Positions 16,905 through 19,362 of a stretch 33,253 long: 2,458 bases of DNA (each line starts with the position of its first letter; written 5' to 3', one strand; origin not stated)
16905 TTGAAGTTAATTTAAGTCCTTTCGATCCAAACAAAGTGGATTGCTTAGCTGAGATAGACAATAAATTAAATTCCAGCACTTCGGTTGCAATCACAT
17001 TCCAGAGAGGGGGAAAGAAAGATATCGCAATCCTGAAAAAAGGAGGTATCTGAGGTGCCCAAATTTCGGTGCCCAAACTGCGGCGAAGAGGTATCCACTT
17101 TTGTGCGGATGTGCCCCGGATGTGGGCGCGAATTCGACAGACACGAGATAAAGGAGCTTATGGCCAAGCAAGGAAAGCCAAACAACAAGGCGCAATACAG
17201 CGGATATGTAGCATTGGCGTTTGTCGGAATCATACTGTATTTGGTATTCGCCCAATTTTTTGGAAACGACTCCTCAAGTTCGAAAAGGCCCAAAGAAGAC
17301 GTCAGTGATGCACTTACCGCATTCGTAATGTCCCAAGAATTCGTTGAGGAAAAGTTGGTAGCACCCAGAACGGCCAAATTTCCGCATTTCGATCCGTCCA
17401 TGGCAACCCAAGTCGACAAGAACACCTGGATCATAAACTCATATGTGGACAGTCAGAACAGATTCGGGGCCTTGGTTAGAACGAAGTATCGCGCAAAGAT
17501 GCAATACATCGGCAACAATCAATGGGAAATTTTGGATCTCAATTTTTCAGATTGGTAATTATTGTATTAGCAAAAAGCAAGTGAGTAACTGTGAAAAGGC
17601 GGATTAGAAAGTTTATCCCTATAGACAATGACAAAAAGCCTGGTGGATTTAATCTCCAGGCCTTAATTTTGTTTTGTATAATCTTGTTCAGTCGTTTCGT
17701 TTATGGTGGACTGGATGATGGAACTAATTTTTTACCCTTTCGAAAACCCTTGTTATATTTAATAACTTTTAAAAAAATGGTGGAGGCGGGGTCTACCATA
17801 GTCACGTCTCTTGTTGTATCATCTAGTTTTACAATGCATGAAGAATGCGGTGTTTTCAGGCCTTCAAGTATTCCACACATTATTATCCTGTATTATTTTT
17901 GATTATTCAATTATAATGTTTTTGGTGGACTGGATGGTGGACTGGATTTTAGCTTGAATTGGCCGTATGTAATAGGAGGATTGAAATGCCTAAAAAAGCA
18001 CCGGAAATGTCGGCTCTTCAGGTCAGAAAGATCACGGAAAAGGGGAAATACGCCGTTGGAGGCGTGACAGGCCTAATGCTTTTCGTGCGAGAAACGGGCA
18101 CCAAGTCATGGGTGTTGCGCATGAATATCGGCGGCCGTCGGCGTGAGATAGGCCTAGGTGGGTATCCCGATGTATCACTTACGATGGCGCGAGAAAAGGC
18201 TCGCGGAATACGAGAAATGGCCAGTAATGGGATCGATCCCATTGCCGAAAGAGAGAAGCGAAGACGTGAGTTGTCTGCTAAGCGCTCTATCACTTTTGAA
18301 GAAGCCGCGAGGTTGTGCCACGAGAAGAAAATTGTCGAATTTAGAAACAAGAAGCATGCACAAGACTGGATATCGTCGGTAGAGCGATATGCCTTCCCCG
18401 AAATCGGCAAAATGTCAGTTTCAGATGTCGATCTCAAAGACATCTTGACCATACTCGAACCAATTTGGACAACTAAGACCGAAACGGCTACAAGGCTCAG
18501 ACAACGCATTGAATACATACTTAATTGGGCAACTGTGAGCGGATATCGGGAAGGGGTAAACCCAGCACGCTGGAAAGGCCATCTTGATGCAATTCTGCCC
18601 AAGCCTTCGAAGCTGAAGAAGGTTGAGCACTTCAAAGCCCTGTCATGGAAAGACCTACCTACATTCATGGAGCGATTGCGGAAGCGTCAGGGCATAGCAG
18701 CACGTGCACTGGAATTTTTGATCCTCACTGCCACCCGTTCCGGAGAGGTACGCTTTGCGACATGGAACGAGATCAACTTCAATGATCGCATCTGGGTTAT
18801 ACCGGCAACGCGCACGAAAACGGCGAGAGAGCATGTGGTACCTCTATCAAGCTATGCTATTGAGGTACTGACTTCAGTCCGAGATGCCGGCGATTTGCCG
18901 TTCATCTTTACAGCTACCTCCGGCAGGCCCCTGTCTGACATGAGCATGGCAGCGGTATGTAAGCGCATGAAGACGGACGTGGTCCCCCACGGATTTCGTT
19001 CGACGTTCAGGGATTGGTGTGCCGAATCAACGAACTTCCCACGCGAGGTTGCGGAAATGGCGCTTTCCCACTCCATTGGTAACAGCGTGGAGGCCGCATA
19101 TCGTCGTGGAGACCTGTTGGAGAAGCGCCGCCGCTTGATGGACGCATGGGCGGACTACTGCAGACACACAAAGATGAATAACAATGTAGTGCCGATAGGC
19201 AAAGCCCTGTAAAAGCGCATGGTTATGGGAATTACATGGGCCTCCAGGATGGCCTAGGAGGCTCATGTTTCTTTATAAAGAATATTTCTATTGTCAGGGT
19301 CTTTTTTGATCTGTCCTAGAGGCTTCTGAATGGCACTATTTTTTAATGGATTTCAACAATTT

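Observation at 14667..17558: Four-gene envelope-targeted cassette between repressor and integrase: candidate undescribed superinfection-exclusion, defence or lysogenic-conversion module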

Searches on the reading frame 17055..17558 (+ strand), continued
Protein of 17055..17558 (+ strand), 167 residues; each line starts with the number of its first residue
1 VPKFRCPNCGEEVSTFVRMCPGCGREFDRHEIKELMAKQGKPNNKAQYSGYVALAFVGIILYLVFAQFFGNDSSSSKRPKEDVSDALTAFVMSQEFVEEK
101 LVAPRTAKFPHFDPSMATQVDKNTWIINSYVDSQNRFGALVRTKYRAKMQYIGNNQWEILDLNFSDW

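Call 68: get_annotated_region(hit=H1, flank=4000)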
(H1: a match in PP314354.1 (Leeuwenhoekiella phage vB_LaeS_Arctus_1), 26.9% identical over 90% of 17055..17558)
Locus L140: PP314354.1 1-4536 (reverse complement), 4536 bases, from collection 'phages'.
description: Leeuwenhoekiella phage vB_LaeS_Arctus_1, complete genome.
organism: Leeuwenhoekiella phage vB_LaeS_Arctus_1 (NCBI taxid 3120034)
taxonomy: Viruses
host: Leeuwenhoekiella aequorea Arc30; source: Arctic marine water; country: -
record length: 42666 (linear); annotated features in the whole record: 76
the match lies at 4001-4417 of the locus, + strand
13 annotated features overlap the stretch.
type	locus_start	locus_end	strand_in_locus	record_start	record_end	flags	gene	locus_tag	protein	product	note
CDS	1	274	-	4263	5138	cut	-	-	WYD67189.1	recombination protein RecT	-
CDS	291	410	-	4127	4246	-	-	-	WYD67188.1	hypothetical protein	-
CDS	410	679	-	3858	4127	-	-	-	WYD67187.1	hypothetical protein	-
CDS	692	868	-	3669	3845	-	-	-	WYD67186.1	hypothetical protein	-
CDS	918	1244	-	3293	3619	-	-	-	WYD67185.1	hypothetical protein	-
CDS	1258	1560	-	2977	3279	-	-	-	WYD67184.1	hypothetical protein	-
CDS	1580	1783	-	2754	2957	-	-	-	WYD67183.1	hypothetical protein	-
CDS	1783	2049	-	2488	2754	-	-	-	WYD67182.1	hypothetical protein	-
CDS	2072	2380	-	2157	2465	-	-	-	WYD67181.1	hypothetical protein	-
CDS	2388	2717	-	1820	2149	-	-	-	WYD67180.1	hypothetical protein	-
CDS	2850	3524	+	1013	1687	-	-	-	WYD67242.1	peptidase S24-like protein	-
CDS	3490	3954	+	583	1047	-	-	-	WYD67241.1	hypothetical protein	-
CDS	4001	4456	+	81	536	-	-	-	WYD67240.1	hypothetical protein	-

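Call 69: search_protein_families(library=pfam, proteins=[L059:600-3881:-, L092:4398-7775:+, L098:4438-7893:+, L083:1602-4208:+, L110:4341-7607:+, L113:4234-7122:+, L126:4395-7604:+, L062:559-3930:-, L100:3113-5655:+], max_evalue=0.00001)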
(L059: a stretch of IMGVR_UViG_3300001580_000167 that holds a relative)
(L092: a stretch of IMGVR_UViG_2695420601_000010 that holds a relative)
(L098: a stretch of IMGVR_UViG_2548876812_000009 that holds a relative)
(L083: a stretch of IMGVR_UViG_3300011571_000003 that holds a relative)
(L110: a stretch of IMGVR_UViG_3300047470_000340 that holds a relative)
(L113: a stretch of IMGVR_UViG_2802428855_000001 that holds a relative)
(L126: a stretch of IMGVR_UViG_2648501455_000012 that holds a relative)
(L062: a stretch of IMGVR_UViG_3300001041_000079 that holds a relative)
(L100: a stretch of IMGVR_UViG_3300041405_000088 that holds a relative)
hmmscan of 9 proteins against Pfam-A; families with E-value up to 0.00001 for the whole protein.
L059:600-3881:- (1093 aa): 1 family
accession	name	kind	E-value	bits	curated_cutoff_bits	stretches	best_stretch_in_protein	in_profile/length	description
PF10145.14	PhageMin_Tail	-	1.3e-24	87.6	33.2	1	197-394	4-201/201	Phage-related minor tail protein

L092:4398-7775:+ (1125 aa): 1 family
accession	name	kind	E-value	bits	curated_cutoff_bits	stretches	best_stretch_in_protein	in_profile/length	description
PF20155.4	TMP_3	-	8e-55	186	41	1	85-274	2-191/192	Tape measure protein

L098:4438-7893:+ (1151 aa): 2 families
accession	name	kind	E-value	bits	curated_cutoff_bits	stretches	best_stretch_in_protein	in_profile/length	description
PF20155.4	TMP_3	-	2.7e-50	171.2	41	1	84-274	2-192/192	Tape measure protein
PF09718.15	Tape_meas_lam_C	-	2.1e-10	41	23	1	863-946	2-74/76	Lambda phage tail tape-measure protein (Tape_meas_lam_C)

L083:1602-4208:+ (868 aa): 1 family
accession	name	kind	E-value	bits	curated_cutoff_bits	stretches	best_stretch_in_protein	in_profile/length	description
PF20155.4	TMP_3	-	1.6e-46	158.9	41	1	91-280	3-192/192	Tape measure protein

L110:4341-7607:+ (1088 aa): 2 families
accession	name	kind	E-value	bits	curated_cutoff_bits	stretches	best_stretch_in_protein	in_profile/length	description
PF20155.4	TMP_3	-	8.3e-48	163.1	41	1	84-274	2-192/192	Tape measure protein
PF09718.15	Tape_meas_lam_C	-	6.7e-30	103.4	23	1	860-933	2-75/76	Lambda phage tail tape-measure protein (Tape_meas_lam_C)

L113:4234-7122:+ (962 aa): 2 families
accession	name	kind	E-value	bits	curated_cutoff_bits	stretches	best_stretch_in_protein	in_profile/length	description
PF20155.4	TMP_3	-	1.5e-49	168.8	41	1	113-303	2-192/192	Tape measure protein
PF09718.15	Tape_meas_lam_C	-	1e-28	99.6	23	1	726-801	1-76/76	Lambda phage tail tape-measure protein (Tape_meas_lam_C)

L126:4395-7604:+ (1069 aa): 2 families
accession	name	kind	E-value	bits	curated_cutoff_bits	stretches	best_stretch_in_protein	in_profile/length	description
PF20155.4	TMP_3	-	7.3e-48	163.3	41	1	84-273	2-191/192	Tape measure protein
PF09718.15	Tape_meas_lam_C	-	1.5e-28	99.1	23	1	844-917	2-75/76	Lambda phage tail tape-measure protein (Tape_meas_lam_C)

L062:559-3930:- (1123 aa): 1 family
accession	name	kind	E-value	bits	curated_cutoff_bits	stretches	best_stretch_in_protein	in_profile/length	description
PF10145.14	PhageMin_Tail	-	7e-54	183.2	33.2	1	107-305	2-201/201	Phage-related minor tail protein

L100:3113-5655:+ (847 aa): 0 families

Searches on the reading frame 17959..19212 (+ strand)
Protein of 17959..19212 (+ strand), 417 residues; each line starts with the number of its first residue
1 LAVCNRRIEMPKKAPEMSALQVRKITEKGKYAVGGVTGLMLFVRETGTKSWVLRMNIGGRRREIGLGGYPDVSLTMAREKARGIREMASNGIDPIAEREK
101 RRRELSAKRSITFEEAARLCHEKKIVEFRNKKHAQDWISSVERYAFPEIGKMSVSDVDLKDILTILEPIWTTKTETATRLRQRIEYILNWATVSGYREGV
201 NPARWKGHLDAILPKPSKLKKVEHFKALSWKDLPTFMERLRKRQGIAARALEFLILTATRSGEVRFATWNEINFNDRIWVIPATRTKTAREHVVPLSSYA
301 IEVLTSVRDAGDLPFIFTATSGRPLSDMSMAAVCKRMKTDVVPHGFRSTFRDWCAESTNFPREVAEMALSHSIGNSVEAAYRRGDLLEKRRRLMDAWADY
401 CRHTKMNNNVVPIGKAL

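Call 3: search_protein_families(library=pfam, proteins=[window:17959-19212:+], max_evalue=0.1)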
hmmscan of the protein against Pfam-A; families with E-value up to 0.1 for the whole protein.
window:17959-19212:+ (417 aa): 3 families
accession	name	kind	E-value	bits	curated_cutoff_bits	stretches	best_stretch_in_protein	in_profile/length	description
PF22022.2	Phage_int_M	-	6.2e-30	103.7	27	1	113-208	1-96/96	Phage integrase central domain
PF13356.12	Arm-DNA-bind_3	-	1.9e-19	70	27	1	19-100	3-82/83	Arm DNA-binding domain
PF00589.27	Phage_integrase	-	1.2e-15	58.2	27.1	1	232-383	7-167/172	Phage integrase family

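Call 4: search_protein_families(library=padloc, proteins=[window:17959-19212:+], max_evalue=0.1)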
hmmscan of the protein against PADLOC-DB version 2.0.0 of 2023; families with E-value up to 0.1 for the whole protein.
window:17959-19212:+ (417 aa): 1 family
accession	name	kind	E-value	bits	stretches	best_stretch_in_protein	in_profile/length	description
PDLC00490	JetB1|JetB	-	0.033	11.7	1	93-142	82-133/231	DUF4194 domain; MukE-like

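Call 5: search_protein_families(library=phrogs, proteins=[window:17959-19212:+], max_evalue=0.1)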
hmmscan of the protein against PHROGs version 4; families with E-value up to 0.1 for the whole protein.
window:17959-19212:+ (417 aa): 8 families
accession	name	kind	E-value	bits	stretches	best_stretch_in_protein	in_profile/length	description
phrog_1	-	integration and excision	1.6e-50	174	1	10-400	85-450/611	integrase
phrog_3423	-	unknown function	2.1e-22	80.8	1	10-165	1-156/157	-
phrog_216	-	integration and excision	2.1e-20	74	1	218-409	46-252/301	integrase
phrog_4710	-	unknown function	6.9e-15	56.2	1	87-288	1-196/211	-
phrog_14880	-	unknown function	2.2e-06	28.5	1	359-400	10-51/57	-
phrog_24775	-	unknown function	4e-06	27.9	1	332-406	17-91/101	-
phrog_37801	-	unknown function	7.2e-06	27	1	357-401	24-68/73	-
phrog_7244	-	integration and excision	0.017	15.4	1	148-297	109-244/263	integrase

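Call 6: search_protein_families(library=ncbifam, proteins=[window:17959-19212:+], max_evalue=0.1)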
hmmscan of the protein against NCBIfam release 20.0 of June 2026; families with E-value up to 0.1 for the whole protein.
window:17959-19212:+ (417 aa): 2 families
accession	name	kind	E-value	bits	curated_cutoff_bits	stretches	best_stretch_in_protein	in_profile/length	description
NF007246.0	PRK09692.1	domain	6.5e-47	160.1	434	1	29-404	21-396/413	integrase domain-containing protein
NF040815.2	recomb_XerA_Arch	equivalog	0.0006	19.5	220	1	218-350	88-222/263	site-specific tyrosine recombinase/integron integrase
